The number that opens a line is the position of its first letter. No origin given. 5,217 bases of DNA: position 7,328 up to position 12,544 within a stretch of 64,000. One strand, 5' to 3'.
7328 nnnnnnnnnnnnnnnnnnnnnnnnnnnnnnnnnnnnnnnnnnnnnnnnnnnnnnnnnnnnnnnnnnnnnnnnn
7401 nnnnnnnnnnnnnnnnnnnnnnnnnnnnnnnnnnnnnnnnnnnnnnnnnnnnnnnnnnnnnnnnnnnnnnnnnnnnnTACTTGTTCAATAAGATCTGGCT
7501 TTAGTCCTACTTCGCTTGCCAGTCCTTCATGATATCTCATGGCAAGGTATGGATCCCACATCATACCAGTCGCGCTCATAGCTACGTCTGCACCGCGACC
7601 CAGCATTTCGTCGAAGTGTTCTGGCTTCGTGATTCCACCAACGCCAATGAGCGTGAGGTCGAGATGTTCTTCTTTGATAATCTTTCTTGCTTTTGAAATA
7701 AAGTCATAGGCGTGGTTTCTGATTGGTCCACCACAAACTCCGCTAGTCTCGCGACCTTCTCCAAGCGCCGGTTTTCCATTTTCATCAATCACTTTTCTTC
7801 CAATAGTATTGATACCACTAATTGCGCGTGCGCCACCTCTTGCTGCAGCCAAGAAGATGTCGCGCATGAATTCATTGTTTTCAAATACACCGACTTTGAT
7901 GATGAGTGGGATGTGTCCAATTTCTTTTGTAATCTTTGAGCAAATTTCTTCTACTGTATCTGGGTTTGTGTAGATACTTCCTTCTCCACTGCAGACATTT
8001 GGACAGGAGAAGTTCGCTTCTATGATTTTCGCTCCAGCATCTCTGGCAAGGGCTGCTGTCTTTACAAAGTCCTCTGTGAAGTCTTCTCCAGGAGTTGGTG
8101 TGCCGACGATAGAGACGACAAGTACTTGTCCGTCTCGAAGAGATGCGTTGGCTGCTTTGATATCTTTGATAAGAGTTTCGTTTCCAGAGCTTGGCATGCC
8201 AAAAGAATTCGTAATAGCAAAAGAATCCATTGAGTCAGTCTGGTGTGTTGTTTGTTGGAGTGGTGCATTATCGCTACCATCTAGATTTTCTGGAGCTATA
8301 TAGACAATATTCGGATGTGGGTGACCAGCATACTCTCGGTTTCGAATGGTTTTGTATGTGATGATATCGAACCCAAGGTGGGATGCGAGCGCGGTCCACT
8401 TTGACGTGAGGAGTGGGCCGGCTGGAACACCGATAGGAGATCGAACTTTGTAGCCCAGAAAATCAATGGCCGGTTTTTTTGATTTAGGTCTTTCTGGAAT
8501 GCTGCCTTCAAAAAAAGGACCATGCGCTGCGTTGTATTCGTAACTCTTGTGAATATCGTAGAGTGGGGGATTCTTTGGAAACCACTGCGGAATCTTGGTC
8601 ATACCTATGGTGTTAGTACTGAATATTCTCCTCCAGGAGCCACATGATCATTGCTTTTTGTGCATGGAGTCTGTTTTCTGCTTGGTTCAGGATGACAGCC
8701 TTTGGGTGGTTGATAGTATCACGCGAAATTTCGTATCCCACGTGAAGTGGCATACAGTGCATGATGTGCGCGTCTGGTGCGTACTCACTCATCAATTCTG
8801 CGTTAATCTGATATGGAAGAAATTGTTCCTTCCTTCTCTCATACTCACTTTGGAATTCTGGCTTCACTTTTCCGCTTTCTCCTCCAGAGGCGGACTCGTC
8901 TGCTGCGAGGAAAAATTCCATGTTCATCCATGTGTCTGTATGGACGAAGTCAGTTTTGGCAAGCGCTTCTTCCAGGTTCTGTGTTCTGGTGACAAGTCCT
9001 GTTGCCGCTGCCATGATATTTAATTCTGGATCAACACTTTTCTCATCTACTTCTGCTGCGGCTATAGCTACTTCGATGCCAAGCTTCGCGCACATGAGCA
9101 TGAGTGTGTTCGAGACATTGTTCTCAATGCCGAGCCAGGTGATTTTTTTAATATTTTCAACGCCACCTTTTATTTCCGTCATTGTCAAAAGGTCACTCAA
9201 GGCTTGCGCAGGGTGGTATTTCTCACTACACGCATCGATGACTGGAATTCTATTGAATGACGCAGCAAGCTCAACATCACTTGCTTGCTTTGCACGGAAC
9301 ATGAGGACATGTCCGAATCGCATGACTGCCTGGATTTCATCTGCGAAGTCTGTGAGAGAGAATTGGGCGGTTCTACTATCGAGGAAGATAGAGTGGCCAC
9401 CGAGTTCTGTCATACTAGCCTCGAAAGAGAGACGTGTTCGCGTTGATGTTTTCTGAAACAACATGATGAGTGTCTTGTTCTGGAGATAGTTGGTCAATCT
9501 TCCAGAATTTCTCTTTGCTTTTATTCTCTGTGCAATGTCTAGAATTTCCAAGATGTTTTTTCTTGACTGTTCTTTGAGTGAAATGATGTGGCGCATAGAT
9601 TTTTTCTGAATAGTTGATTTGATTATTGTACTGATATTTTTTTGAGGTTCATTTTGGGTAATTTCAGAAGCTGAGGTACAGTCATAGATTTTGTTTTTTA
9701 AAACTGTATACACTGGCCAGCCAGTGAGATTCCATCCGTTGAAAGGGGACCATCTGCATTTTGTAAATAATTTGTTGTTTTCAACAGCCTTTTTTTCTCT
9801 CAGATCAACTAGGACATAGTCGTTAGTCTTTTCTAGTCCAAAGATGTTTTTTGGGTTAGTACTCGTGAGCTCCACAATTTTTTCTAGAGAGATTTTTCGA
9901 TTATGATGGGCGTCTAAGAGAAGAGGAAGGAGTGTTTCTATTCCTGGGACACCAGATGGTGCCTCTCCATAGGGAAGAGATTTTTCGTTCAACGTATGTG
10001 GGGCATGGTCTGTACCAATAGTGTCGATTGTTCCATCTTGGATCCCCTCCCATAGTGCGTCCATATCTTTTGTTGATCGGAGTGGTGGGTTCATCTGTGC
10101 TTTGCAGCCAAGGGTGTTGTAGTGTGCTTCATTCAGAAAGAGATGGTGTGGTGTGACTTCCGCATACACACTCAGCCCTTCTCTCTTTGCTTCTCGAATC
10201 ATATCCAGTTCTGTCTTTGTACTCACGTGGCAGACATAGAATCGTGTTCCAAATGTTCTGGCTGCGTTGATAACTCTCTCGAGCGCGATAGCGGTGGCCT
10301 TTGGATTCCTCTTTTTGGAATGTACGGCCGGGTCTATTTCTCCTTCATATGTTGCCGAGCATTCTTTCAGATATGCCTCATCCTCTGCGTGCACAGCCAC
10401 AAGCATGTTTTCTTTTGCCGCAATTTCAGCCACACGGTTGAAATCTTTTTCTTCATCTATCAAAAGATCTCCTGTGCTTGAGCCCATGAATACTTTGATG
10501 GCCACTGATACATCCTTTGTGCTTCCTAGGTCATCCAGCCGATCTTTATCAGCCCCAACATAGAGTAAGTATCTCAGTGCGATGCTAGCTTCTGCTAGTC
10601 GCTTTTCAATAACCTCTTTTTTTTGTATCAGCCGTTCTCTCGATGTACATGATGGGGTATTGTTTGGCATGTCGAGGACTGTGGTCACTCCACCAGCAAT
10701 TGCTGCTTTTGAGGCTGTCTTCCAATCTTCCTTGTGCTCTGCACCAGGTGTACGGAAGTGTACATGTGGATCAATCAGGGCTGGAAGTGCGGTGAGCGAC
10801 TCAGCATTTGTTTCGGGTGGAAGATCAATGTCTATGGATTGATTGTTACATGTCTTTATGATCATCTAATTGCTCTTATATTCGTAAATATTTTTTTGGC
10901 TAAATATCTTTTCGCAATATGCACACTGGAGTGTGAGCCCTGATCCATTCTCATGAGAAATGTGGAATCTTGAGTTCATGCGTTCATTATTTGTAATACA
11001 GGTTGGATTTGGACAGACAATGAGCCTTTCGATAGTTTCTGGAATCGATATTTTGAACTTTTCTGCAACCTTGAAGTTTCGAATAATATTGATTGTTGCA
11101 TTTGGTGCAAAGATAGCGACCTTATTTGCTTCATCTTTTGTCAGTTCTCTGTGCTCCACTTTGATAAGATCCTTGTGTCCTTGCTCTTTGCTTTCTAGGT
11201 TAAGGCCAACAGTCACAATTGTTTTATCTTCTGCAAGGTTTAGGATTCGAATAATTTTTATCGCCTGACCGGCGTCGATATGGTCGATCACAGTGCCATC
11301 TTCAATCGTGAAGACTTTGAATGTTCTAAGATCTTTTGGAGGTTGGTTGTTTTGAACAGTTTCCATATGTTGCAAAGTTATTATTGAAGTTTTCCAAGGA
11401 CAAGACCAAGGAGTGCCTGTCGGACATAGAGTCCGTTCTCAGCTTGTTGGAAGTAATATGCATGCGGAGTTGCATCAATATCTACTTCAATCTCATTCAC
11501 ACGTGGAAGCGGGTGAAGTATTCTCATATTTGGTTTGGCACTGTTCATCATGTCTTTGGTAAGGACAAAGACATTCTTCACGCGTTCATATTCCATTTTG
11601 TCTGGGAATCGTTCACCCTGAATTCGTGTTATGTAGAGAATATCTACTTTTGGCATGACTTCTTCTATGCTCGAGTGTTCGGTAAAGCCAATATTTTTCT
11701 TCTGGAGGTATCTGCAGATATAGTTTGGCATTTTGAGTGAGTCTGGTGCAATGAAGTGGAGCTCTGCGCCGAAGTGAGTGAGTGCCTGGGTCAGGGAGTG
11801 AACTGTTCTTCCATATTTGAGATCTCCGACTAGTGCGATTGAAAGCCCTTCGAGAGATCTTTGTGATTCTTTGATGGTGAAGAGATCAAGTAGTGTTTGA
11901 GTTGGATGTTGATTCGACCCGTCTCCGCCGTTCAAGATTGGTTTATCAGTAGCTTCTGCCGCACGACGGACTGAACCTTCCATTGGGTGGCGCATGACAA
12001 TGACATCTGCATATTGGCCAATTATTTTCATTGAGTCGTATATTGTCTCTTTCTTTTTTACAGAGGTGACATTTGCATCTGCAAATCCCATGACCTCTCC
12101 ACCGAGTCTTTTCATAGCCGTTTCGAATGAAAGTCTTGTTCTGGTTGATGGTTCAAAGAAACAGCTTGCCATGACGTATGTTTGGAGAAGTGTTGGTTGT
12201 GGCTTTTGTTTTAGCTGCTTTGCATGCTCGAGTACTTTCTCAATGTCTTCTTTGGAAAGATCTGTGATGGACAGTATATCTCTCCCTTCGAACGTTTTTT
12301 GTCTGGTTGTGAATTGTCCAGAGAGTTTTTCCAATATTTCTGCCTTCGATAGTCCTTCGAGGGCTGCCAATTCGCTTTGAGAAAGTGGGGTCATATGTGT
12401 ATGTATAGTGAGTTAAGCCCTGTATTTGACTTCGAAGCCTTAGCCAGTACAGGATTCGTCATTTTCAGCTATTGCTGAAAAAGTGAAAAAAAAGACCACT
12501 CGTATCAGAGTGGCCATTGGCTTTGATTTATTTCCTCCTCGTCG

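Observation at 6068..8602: Tri-functional PyrD-PyrE-PyrF fusion protein (844 aa)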

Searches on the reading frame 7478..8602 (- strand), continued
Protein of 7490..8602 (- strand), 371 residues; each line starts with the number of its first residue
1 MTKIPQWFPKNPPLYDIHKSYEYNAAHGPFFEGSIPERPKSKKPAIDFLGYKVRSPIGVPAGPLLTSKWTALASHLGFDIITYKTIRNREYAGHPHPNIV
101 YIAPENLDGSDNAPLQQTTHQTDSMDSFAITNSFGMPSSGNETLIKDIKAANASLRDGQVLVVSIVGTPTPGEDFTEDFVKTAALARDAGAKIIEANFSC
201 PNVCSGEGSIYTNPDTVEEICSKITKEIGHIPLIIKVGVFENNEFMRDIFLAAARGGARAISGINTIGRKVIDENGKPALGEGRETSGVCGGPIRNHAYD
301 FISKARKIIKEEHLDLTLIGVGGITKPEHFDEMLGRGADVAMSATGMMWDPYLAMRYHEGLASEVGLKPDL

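Call 35: fold_search(model_id=the predicted structure, library=pdb)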
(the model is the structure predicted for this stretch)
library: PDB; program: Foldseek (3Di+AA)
matches with E <= 10: 1878; with E <= 0.001: 1073
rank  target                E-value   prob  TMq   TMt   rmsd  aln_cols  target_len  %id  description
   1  1gte_D                3.5e-19  1.00  0.68  0.27   3.3       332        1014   21  DIHYDROPYRIMIDINE DEHYDROGENASE (DPD) FROM PIG, BINARY COMPLEX WITH 5-IODOURACIL (released 2002-04-11)
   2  8f5w_D                3.8e-19  1.00  0.68  0.26   3.1       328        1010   20  Dihydropyrimidine Dehydrogenase (DPD) C671S Mutant Soaked with Dihydrothymine and NADPH Quasi-Anaerobically (released 2023-02-01)
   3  7m32_A                6.5e-19  1.00  0.68  0.26   3.2       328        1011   20  Dihydropyrimidine Dehydrogenase (DPD) C671A Mutant Soaked with Uracil and NADPH Anaerobically (released 2021-06-09)
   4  8f5w_C                8.2e-19  1.00  0.68  0.26   3.5       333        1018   21  Dihydropyrimidine Dehydrogenase (DPD) C671S Mutant Soaked with Dihydrothymine and NADPH Quasi-Anaerobically (released 2023-02-01)
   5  1gte_C                8.7e-19  1.00  0.68  0.27   3.1       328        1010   20  DIHYDROPYRIMIDINE DEHYDROGENASE (DPD) FROM PIG, BINARY COMPLEX WITH 5-IODOURACIL (released 2002-04-11)
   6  1gth_C                1.2e-18  1.00  0.69  0.27   3.1       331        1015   20  DIHYDROPYRIMIDINE DEHYDROGENASE (DPD) FROM PIG, TERNARY COMPLEX WITH NADPH AND 5-IODOURACIL (released 2002-04-11)
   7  1gte_A                1.6e-18  1.00  0.68  0.27   3.2       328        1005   20  DIHYDROPYRIMIDINE DEHYDROGENASE (DPD) FROM PIG, BINARY COMPLEX WITH 5-IODOURACIL (released 2002-04-11)
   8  8f5w_A                1.7e-18  1.00  0.68  0.26   3.1       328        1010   20  Dihydropyrimidine Dehydrogenase (DPD) C671S Mutant Soaked with Dihydrothymine and NADPH Quasi-Anaerobically (released 2023-02-01)
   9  1gte_B                1.9e-18  1.00  0.68  0.27   3.1       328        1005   20  DIHYDROPYRIMIDINE DEHYDROGENASE (DPD) FROM PIG, BINARY COMPLEX WITH 5-IODOURACIL (released 2002-04-11)
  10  1h7w_D                2.0e-18  1.00  0.69  0.26   3.3       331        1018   20  Dihydropyrimidine dehydrogenase (DPD) from pig (released 2001-02-23)
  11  7ljt_D                2.4e-18  1.00  0.68  0.26   3.2       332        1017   21  Porcine Dihydropyrimidine Dehydrogenase (DPD) soaked with 5-Ethynyluracil (5EU), NADPH - 20 minutes (released 2021-04-07)
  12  8f5w_B                2.6e-18  1.00  0.68  0.26   3.1       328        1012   20  Dihydropyrimidine Dehydrogenase (DPD) C671S Mutant Soaked with Dihydrothymine and NADPH Quasi-Anaerobically (released 2023-02-01)
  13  7lju_B                2.6e-18  1.00  0.67  0.26   3.1       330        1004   20  Porcine Dihydropyrimidine Dehydrogenase (DPD) crosslinked with 5-Ethynyluracil (5EU) (released 2021-04-07)
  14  7ljt_C                2.6e-18  1.00  0.67  0.26   3.5       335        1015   21  Porcine Dihydropyrimidine Dehydrogenase (DPD) soaked with 5-Ethynyluracil (5EU), NADPH - 20 minutes (released 2021-04-07)
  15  1gth_A                2.9e-18  1.00  0.69  0.27   3.1       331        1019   20  DIHYDROPYRIMIDINE DEHYDROGENASE (DPD) FROM PIG, TERNARY COMPLEX WITH NADPH AND 5-IODOURACIL (released 2002-04-11)
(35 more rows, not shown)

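Call 43: find_related_loci(query=A1, collection=genome_contigs, flank=6000)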
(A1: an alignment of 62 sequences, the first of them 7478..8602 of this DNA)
Query A1 (375 aa) in genome_contigs; peptide patterns used: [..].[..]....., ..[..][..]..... (x = any residue, [..] = any of these).
599 stretches matched a pattern (row limit reached: there are more); 580 encode a relative of the query (tblastn E <= 1e-3); the best 80 are kept; 80 distinct loci.
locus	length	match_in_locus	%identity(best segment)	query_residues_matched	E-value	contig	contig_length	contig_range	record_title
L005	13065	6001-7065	62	7-359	3e-140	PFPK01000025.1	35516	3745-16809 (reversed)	MAG: Candidatus Magasanikbacteria bacterium CG_4_10_14_0_2_um_filter_37_12 CG_4_10_14_0.2_scaffold_329_c, whole genome s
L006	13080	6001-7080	58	3-359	1e-137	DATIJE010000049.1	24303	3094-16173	MAG TPA_asm: Rhabdochlamydiaceae bacterium isolate SMAG_U15683 k141_314465, whole genome shotgun sequence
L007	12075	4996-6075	58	1-358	6e-137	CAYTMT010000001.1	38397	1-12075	MAG TPA_asm: uncultured Gammaproteobacteria bacterium isolate SRP278252_co1_131 genome assembly, contig: NODE_1558_lengt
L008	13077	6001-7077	59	4-358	1e-135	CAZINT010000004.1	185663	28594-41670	MAG TPA_asm: uncultured Gammaproteobacteria bacterium isolate SRP257259_co1_139 genome assembly, contig: NODE_49_length_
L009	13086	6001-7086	59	4-361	5e-135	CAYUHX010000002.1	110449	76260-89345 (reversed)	MAG TPA_asm: uncultured Gammaproteobacteria bacterium isolate SRP298887_co1_139 genome assembly, contig: NODE_72_length_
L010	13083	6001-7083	58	1-359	3e-133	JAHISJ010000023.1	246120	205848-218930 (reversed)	MAG: Patescibacteria group bacterium isolate MM_PC_MetaG.mb.169 MM_PC_MetaG.mb.169_k141_1299426, whole genome shotgun se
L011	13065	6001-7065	58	3-359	4e-133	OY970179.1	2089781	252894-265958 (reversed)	MAG: uncultured Verrucomicrobiae bacterium isolate MFD05521.bin.c.1 genome assembly, chromosome: 1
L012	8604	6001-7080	58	2-359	1e-130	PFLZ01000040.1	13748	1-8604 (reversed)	MAG: Candidatus Magasanikbacteria bacterium CG_4_10_14_0_8_um_filter_42_12 CG_4_10_14_0.8_um_filter_scaffold_2598_c, who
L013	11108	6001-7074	54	4-358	4e-130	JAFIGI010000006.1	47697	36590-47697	MAG: Chlamydiales bacterium isolate coassembly_bin.4 k141_2180, whole genome shotgun sequence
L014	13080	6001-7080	56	3-359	2e-128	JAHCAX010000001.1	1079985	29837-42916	MAG: Candidatus Acheromyda pituitae isolate ACE_VER1 VER1_1, whole genome shotgun sequence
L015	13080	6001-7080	58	2-359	3e-128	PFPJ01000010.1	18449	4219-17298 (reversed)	MAG: Candidatus Magasanikbacteria bacterium CG_4_10_14_0_2_um_filter_41_10 CG_4_10_14_0.2_scaffold_1252_c, whole genome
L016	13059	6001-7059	53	2-359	5e-128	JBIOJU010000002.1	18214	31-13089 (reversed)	MAG: Chlamydiales bacterium isolate GcA13-11 k141_2015067_length_18214_cov_16.3341, whole genome shotgun sequence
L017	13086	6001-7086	55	1-359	5e-128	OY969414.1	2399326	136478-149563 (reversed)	MAG: uncultured Chlamydiales bacterium isolate MFD04463.bin.c.14 genome assembly, chromosome: 1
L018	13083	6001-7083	53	2-359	4e-128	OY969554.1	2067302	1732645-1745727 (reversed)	MAG: uncultured Chlamydiales bacterium isolate MFD04540.bin.c.3 genome assembly, chromosome: 1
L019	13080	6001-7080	53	3-359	6e-128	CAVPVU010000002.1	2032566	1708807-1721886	MAG: uncultured Chlamydiales bacterium isolate MFD00008.bin.2.19 genome assembly, contig: contig_47407, whole genome sho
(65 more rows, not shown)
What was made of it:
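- Tried and rejected: The DHODH family alignment A1 then worked (call 43).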

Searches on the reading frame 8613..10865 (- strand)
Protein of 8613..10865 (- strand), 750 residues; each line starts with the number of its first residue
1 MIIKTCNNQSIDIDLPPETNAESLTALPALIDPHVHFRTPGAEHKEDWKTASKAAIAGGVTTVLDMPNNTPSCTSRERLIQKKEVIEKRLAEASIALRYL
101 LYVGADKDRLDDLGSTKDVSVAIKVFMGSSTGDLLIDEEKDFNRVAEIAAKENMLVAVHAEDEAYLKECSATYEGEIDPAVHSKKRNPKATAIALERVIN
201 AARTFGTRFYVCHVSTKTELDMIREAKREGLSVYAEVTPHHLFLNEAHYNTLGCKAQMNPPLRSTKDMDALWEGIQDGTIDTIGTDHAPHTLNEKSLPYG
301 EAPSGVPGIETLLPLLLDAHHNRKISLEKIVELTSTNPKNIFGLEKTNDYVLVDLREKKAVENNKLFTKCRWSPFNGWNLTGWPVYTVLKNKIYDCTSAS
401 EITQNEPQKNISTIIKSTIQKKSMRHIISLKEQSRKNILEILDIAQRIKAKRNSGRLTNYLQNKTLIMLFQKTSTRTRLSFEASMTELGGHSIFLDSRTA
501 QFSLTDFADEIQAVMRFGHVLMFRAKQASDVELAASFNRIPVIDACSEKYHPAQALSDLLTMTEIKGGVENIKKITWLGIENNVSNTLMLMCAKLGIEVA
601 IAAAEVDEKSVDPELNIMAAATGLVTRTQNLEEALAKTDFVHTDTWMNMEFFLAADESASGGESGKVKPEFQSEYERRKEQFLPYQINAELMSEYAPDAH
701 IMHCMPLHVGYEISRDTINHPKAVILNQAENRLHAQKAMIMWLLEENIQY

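Call 3: search_protein_families(library=pfam, proteins=[window:8613-10865:-], max_evalue=0.01)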
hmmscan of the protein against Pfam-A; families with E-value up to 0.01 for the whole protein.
window:8613-10865:- (750 aa): 4 families
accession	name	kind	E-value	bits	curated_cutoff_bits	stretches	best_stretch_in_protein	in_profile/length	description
PF02729.26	OTCace_N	-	2.5e-36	125.4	29.9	1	425-564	1-148/148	Aspartate/ornithine carbamoyltransferase, carbamoyl-P binding domain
PF00185.30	OTCace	-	4e-34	118.4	29.4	1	573-742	3-156/157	Aspartate/ornithine carbamoyltransferase, Asp/Orn binding domain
PF01979.26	Amidohydro_1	-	3.9e-19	69.5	25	1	26-346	2-302/345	Amidohydrolase family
PF07969.17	Amidohydro_3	-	0.0018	18.3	29.7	0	20-64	4-48/472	Amidohydrolase family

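Call 4: search_protein_families(library=ncbifam, proteins=[window:8613-10865:-], max_evalue=0.001)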
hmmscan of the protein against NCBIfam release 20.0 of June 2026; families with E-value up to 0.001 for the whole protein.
window:8613-10865:- (750 aa): 47 families (the best 25 are shown)
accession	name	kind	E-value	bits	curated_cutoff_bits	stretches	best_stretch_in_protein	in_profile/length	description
NF005751.0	PRK07575.1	equivalog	1.2e-118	396.4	529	1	18-393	46-418/440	dihydroorotase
NF006559.0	PRK09060.1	equivalog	5.8e-108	361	482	1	20-392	48-419/444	dihydroorotase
NF002668.0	PRK02382.1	equivalog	3.6e-105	352.2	452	1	18-398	38-415/436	dihydroorotase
TIGR00857.1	pyrC_multi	subfamily_domain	2.2e-97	326.6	279.05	1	21-394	32-408/412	dihydroorotase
NF006688.0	PRK09236.1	equivalog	4.8e-89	299.2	535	1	18-381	44-412/444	dihydroorotase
NF001986.0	PRK00779.1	subfamily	9.9e-79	264.6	306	2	421-650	2-230/307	ornithine carbamoyltransferase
NF006837.0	PRK09357.1-2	equivalog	1.4e-75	254.5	575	1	20-393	46-420/428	dihydroorotase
NF011379.0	PRK14804.1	equivalog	2.6e-74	250.1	373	1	422-745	4-310/311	ornithine carbamoyltransferase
TIGR00658.1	orni_carb_tr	equivalog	2e-73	247.2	280.85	1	425-744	1-303/304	ornithine carbamoyltransferase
NF003271.0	PRK04250.1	equivalog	1.5e-72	244.4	405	1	25-393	48-386/407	dihydroorotase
NF006841.0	PRK09357.2-2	equivalog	7.6e-72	242.3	640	1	20-393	41-415/421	dihydroorotase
TIGR03178.1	allantoinase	equivalog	3.3e-65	220.6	357.85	1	20-394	43-425/441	allantoinase AllB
NF004839.0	PRK06189.1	equivalog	1.3e-63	215.2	631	1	10-392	36-428/451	allantoinase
NF006844.0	PRK09357.2-5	equivalog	1.7e-62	211.8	701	1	20-393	47-418/422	dihydroorotase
NF006845.0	PRK09357.2-6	equivalog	2.5e-61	207.6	728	1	21-391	48-421/428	dihydroorotase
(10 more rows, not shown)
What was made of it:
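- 8613..10865 (-): Upstream operon gene: dihydroorotase (aa 18-398) fused to a second, OTCase-like carbamoyltransferase domain (aa 421-748). Calls 3 and 4.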

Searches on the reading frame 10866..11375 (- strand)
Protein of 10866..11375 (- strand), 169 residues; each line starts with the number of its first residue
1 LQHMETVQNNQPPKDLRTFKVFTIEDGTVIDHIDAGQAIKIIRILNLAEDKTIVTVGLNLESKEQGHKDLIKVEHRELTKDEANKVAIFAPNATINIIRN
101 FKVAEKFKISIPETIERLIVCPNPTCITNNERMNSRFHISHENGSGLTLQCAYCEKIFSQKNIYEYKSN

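Call 3: search_protein_families(library=pfam, proteins=[window:10866-11375:-], max_evalue=0.01)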
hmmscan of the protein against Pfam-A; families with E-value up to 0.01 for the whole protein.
window:10866-11375:- (169 aa): 2 families
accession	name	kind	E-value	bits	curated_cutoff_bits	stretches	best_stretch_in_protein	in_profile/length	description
PF01948.23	PyrI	-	1.4e-30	105.8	25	1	20-109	2-92/93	Aspartate carbamoyltransferase regulatory chain, allosteric domain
PF02748.20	PyrI_C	-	1e-15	57.7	23.4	1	115-163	2-48/48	Aspartate carbamoyltransferase regulatory chain, metal binding domain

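Call 4: search_protein_families(library=ncbifam, proteins=[window:10866-11375:-], max_evalue=0.001)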
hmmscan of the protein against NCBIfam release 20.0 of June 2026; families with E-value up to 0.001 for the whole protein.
window:10866-11375:- (169 aa): 3 families
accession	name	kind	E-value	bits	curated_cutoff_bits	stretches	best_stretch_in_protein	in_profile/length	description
TIGR00240.1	ATCase_reg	equivalog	6.4e-53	178.6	148.55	1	19-164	4-148/150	aspartate carbamoyltransferase regulatory subunit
NF002063.0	PRK00893.1-3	equivalog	7.8e-33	113.1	171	1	20-160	3-140/142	aspartate carbamoyltransferase regulatory subunit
NF009916.0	PRK13376.1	equivalog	8.9e-19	67.4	800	1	21-165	374-524/525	bifunctional aspartate carbamoyltransferase catalytic subunit/aspartate carbamoyltransferase regulatory subunit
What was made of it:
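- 10866..11375 (-): pyrI, ATCase regulatory chain. TIGR00240 178.6 bits, above cut-off (call 4)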

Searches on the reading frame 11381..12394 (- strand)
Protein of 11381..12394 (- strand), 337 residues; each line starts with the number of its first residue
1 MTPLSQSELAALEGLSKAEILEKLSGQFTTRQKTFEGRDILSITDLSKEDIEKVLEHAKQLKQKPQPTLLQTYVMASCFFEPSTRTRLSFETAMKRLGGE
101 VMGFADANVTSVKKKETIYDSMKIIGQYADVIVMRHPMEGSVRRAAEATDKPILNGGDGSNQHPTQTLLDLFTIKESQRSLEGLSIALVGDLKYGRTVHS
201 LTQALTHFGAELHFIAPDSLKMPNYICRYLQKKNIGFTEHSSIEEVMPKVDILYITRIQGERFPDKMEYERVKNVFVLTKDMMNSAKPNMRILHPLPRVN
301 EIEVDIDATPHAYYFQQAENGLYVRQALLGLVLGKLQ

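Call 11: search_protein_families(library=pfam, proteins=[window:11381-12394:-], max_evalue=0.001)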
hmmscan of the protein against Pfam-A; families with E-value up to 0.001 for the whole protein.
window:11381-12394:- (337 aa): 2 families
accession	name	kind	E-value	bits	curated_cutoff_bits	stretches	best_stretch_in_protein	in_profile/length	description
PF02729.26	OTCace_N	-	8e-48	162.7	29.9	1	38-176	1-148/148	Aspartate/ornithine carbamoyltransferase, carbamoyl-P binding domain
PF00185.30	OTCace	-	5.9e-33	114.6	29.4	1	182-330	1-155/157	Aspartate/ornithine carbamoyltransferase, Asp/Orn binding domain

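Call 20: search_protein_families(library=ncbifam, proteins=[window:11381-12394:-], max_evalue=0.001)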
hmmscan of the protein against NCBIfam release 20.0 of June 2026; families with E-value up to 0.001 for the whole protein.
window:11381-12394:- (337 aa): 17 families
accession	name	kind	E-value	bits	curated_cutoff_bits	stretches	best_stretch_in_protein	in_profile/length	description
TIGR00670.1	asp_carb_tr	equivalog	2e-114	381.8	236.95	1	38-333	1-303/304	aspartate carbamoyltransferase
NF002032.1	PRK00856.1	equivalog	6.7e-100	334.1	263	1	38-332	1-296/297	aspartate carbamoyltransferase catalytic subunit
NF006046.0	PRK08192.1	equivalog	1.5e-83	280.9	512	1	34-334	3-318/339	aspartate carbamoyltransferase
NF008853.0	PRK11891.1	equivalog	1.4e-72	244.7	560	1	30-334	80-399/430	aspartate carbamoyltransferase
NF001986.0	PRK00779.1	subfamily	1.5e-51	175.3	306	1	36-334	4-305/307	ornithine carbamoyltransferase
TIGR00658.1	orni_carb_tr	equivalog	6.6e-47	160.1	280.85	1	38-333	1-303/304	ornithine carbamoyltransferase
NF009916.0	PRK13376.1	equivalog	3.1e-45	154.7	800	1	32-336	2-336/525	bifunctional aspartate carbamoyltransferase catalytic subunit/aspartate carbamoyltransferase regulatory subunit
NF010387.0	PRK13814.1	equivalog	2.7e-39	134.9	660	1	40-333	8-303/310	aspartate carbamoyltransferase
TIGR04384.1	putr_carbamoyl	exception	1.2e-37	129.8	500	1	40-331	2-305/330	putrescine carbamoyltransferase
NF011380.0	PRK14805.1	equivalog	1.6e-29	103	421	1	39-334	3-301/302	ornithine carbamoyltransferase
NF003286.0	PRK04284.1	subfamily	6.5e-28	97.8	515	1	35-306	4-284/332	ornithine carbamoyltransferase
NF002470.0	PRK01713.1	equivalog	2.8e-18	66.5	545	1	36-324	6-302/334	ornithine carbamoyltransferase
NF003384.0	PRK04523.1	equivalog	1.2e-16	60.7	288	1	38-333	4-333/336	N-acetylornithine carbamoyltransferase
NF009213.0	PRK12562.1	subfamily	4.8e-13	49.2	559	1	39-298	8-277/334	ornithine carbamoyltransferase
NF011379.0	PRK14804.1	equivalog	3.6e-12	46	373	1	40-329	9-305/311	ornithine carbamoyltransferase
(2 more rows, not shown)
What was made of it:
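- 11381..12394 (-): pyrB, ATCase catalytic chain; first gene of the operon. TIGR00670 381.8 bits, above cut-off (call 20)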
